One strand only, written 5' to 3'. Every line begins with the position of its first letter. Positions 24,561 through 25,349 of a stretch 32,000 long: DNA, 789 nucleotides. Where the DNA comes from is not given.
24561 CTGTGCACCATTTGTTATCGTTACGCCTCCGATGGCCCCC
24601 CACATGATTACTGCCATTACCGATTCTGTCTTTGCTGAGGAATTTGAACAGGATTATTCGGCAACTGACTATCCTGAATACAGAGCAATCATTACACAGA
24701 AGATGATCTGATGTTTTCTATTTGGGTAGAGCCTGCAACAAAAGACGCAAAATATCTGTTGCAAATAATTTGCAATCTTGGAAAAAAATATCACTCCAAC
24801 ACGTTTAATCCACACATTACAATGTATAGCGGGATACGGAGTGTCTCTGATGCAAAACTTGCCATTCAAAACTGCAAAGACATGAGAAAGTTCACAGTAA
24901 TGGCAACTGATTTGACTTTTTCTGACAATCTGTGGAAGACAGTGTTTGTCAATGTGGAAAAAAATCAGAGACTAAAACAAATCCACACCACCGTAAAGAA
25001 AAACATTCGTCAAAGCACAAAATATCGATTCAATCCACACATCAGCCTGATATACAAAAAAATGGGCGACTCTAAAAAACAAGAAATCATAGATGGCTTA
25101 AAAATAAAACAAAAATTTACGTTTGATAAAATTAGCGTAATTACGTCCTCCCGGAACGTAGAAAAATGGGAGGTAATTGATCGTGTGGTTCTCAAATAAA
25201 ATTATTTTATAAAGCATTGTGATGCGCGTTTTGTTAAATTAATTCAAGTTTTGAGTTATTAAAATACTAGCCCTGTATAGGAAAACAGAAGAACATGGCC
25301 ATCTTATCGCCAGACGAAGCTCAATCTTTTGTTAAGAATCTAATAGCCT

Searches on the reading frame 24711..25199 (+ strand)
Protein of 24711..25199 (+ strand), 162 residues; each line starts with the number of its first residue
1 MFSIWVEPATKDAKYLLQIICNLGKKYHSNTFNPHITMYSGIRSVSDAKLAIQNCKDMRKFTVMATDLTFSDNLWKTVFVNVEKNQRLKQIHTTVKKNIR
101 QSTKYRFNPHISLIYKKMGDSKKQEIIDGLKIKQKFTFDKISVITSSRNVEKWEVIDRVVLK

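Call 41: search_protein_families(library=pfam, proteins=[window:24711-25199:+], max_evalue=0.001)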
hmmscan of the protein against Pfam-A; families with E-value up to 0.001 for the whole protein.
window:24711-25199:+ (162 aa): 3 families
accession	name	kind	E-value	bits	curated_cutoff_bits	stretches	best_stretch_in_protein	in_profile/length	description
PF07823.17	CPDase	-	1.2e-10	41.8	21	1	2-161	3-199/199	Cyclic phosphodiesterase-like protein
PF13563.12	2_5_RNA_ligase2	-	7.6e-07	29.7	27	1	27-148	20-150/152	2'-5' RNA ligase superfamily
PF02834.22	LigT_PEase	-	0.00047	20.7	23.3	0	83-148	6-81/87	LigT like Phosphoesterase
